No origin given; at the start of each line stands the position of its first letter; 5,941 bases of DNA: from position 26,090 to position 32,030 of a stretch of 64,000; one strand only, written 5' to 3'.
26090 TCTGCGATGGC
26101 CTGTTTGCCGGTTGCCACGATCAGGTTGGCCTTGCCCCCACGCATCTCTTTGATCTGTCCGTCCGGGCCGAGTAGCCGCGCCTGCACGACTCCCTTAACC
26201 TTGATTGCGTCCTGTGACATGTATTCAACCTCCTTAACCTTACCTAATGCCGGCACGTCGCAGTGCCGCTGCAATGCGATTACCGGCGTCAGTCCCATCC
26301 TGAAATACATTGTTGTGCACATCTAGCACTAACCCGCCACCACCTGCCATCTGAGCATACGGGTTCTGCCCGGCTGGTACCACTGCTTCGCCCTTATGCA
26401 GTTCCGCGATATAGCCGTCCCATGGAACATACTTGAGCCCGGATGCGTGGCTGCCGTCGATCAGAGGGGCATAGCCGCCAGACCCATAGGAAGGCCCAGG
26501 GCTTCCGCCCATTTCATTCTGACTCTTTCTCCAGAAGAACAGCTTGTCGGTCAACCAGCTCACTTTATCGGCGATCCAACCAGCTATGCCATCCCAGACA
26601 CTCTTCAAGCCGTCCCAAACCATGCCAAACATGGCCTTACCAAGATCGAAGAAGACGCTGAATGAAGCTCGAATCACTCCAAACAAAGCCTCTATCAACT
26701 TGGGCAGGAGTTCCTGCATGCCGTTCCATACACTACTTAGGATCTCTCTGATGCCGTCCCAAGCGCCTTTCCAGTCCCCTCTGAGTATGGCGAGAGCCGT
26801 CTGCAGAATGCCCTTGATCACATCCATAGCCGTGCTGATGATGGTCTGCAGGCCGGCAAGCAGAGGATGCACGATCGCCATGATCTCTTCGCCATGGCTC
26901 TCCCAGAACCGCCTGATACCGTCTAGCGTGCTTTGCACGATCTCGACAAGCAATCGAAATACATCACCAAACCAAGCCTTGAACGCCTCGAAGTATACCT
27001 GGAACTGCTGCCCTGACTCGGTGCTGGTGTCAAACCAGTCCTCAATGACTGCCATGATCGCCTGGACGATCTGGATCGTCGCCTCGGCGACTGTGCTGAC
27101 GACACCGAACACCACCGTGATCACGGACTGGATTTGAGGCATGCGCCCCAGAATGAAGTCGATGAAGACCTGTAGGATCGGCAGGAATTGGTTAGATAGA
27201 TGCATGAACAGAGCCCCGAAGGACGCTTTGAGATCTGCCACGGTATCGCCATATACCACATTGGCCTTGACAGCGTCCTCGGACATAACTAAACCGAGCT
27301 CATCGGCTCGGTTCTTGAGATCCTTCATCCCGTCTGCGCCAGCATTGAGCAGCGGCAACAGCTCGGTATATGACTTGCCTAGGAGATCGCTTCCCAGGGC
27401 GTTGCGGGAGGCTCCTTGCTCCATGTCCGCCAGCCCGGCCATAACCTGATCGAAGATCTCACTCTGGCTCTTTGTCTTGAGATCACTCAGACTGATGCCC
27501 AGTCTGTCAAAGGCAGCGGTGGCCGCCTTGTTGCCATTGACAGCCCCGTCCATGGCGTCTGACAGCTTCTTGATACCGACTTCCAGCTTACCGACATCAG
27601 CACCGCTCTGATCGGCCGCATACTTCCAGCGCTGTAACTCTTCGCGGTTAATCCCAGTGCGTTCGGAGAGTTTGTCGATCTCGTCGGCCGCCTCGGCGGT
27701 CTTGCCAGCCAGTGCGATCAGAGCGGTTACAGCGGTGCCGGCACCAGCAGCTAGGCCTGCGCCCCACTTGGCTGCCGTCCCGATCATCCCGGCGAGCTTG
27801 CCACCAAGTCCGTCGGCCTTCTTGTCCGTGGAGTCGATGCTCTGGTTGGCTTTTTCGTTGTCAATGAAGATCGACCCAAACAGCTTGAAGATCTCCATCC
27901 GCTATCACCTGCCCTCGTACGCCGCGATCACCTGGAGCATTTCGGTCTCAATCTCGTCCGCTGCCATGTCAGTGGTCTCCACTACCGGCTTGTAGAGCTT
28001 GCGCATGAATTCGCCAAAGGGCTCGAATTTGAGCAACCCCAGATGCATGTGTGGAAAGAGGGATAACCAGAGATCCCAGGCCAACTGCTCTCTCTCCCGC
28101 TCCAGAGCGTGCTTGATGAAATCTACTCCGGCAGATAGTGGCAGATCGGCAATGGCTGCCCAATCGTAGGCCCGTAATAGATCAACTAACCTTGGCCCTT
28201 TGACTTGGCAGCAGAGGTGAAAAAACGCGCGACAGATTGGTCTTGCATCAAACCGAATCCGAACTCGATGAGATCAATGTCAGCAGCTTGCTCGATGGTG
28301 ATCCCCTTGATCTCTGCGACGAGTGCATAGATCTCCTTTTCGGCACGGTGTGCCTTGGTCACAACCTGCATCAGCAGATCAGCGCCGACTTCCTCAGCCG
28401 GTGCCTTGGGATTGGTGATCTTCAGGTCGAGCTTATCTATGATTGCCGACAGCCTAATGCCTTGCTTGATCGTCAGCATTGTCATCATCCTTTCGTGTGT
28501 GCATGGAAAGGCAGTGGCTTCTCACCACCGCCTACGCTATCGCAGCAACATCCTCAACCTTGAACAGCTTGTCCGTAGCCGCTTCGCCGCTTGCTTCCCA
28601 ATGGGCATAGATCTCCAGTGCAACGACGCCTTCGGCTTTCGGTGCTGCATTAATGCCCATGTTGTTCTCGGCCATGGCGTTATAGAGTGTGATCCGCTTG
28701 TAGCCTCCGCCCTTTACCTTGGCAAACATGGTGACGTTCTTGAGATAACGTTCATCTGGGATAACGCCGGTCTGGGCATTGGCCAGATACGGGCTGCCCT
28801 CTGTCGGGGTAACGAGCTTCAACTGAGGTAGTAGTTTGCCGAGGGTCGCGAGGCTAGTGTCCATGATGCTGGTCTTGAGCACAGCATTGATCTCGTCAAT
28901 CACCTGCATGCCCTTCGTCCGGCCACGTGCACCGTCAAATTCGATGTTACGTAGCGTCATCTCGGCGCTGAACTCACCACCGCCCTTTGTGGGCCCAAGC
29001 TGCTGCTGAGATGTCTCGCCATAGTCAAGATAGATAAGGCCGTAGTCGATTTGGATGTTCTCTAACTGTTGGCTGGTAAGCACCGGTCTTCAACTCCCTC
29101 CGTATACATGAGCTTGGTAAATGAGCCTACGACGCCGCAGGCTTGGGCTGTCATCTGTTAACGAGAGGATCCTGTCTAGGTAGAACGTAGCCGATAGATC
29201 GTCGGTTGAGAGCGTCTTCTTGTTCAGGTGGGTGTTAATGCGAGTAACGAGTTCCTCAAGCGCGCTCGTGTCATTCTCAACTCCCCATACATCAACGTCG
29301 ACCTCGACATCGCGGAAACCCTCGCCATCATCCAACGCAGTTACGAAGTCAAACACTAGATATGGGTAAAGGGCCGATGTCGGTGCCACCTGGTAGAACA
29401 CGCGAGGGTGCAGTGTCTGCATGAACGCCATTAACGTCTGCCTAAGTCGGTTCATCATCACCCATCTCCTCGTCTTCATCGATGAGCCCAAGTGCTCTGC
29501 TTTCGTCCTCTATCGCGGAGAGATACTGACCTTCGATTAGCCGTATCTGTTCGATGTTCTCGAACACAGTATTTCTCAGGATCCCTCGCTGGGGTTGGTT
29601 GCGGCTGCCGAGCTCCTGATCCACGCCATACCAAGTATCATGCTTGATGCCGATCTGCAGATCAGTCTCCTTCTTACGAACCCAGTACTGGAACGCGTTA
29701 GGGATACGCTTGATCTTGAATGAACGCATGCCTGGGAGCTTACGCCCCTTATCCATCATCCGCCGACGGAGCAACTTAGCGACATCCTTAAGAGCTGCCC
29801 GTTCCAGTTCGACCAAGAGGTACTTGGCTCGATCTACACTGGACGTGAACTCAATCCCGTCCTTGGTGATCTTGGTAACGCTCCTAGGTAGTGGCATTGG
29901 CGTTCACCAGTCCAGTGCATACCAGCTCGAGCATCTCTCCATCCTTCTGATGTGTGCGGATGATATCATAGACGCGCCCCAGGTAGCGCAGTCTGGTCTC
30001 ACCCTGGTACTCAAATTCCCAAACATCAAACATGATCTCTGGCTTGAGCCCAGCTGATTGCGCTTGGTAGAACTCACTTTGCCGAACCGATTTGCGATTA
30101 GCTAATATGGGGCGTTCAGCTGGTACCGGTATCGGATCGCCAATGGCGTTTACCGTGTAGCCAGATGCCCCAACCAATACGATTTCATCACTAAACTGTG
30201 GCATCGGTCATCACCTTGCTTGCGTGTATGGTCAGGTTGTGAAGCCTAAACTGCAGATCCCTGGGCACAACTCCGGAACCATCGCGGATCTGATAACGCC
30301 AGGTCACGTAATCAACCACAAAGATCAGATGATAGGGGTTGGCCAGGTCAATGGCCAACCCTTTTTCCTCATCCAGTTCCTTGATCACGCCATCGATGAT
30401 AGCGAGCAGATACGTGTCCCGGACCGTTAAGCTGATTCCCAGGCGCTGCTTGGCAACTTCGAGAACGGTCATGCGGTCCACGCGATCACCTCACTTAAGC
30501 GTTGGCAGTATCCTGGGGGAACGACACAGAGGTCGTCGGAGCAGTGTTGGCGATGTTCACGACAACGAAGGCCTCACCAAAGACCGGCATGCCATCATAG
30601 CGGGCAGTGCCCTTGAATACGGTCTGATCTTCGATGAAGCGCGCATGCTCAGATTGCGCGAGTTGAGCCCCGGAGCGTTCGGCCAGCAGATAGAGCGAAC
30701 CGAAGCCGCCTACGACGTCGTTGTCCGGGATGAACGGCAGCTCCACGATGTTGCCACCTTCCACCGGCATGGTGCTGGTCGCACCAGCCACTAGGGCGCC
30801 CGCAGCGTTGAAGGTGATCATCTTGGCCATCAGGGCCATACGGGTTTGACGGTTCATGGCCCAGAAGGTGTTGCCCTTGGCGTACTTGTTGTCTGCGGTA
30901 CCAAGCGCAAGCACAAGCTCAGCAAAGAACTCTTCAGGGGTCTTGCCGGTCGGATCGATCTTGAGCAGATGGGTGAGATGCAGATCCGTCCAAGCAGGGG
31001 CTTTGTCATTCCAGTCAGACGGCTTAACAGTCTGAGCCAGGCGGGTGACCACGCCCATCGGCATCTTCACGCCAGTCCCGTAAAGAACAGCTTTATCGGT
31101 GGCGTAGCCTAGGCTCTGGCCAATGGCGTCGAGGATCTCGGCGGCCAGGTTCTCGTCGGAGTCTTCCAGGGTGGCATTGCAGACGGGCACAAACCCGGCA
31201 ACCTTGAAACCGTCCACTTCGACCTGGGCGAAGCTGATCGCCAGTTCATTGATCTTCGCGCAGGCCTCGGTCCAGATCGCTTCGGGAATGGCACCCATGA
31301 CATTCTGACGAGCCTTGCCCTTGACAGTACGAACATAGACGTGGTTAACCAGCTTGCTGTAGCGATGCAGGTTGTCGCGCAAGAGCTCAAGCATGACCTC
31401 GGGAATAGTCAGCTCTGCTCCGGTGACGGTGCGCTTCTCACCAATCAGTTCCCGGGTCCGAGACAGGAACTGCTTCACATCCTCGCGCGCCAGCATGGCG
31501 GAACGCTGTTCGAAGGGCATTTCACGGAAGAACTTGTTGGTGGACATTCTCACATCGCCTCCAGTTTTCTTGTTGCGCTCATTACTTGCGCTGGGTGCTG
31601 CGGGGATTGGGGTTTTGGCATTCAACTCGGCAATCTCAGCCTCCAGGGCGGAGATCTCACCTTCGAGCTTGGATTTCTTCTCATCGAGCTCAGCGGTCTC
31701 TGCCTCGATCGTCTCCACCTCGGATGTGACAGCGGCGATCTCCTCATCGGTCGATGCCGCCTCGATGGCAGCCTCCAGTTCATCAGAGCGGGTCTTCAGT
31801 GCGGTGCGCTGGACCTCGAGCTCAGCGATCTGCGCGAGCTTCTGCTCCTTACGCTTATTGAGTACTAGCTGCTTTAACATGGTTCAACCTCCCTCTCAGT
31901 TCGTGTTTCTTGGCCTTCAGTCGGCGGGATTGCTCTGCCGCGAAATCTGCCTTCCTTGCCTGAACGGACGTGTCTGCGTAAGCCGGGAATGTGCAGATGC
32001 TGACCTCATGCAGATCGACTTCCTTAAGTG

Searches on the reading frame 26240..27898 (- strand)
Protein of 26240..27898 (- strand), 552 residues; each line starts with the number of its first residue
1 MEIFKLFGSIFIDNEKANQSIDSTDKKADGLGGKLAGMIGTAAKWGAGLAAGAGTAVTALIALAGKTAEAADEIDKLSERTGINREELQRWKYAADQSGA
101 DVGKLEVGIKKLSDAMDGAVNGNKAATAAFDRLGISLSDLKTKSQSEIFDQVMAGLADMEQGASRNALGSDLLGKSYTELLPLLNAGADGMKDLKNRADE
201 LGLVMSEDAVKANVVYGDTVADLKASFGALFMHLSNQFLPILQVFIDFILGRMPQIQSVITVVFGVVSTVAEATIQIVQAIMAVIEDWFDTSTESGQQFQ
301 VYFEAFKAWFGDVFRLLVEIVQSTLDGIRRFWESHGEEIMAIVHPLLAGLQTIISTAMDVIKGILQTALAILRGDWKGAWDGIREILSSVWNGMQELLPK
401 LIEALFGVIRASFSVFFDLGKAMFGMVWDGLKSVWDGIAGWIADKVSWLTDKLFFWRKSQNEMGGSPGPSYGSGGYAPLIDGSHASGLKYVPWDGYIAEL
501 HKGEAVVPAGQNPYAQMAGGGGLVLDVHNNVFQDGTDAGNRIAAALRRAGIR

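Call 29: search_protein_families(library=phrogs, proteins=[window:26240-27898:-], max_evalue=0.00001)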
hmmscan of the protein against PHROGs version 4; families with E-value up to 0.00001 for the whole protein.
window:26240-27898:- (552 aa): 26 families (the best 25 are shown)
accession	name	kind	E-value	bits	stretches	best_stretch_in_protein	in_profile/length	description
phrog_8462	-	tail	1.4e-41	144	1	37-451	44-462/672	tail length tape measure protein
phrog_13338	-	unknown function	6.4e-35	121.6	1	19-327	11-279/903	-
phrog_2276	-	tail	9.7e-33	114.8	1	21-441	49-465/673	tail length tape measure protein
phrog_8125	-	tail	4.9e-29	102.8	1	35-286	61-315/578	tail length tape measure protein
phrog_9483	-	tail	1.9e-26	93.8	1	11-339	12-322/657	tail length tape measure protein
phrog_2854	-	tail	8.5e-24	85.3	1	16-303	26-305/855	tail length tape measure protein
phrog_3981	-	tail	1e-21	78.7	1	15-262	16-258/584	tail length tape measure protein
phrog_33680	-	unknown function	9.9e-21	74.5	1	39-328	291-587/726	-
phrog_1272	-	tail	2.7e-18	66.2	2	267-449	772-955/1606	tail length tape measure protein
phrog_991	-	tail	9.1e-17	60.9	1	108-549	457-917/1966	tail length tape measure protein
phrog_58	-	tail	7.8e-15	55.3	1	20-451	290-953/1544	tail length tape measure protein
phrog_22443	-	unknown function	1.6e-14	54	1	36-278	49-284/1064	-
phrog_10574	-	tail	4.5e-14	53.1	1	16-211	23-219/640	tail length tape measure protein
phrog_5493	-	tail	6.1e-13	49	1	234-432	752-925/1102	tail length tape measure protein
phrog_305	-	tail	4.6e-12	46.4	1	33-452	276-656/1001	tail length tape measure protein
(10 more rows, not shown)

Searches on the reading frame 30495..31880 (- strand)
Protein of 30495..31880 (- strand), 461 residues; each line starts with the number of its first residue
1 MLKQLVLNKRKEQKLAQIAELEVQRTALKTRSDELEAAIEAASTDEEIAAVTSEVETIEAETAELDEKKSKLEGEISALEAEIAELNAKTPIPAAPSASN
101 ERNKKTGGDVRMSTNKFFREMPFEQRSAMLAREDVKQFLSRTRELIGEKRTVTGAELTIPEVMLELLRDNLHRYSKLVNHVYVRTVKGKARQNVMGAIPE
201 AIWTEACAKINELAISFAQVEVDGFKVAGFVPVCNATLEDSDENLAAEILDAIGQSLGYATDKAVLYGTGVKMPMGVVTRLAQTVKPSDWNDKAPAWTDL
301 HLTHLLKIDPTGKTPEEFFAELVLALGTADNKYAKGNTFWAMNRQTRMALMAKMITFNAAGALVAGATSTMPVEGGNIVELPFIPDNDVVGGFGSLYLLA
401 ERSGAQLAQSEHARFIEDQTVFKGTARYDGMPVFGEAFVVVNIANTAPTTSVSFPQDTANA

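Call 29: search_protein_families(library=phrogs, proteins=[window:30495-31880:-], max_evalue=0.00001)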
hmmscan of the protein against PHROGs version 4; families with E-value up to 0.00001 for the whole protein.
window:30495-31880:- (461 aa): 2 families
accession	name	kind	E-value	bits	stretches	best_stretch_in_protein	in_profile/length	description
phrog_10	-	head and packaging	4.1e-52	179.1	1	1-456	244-657/752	major head protein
phrog_617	-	head and packaging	6.5e-10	39.5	1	11-425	191-593/626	major head protein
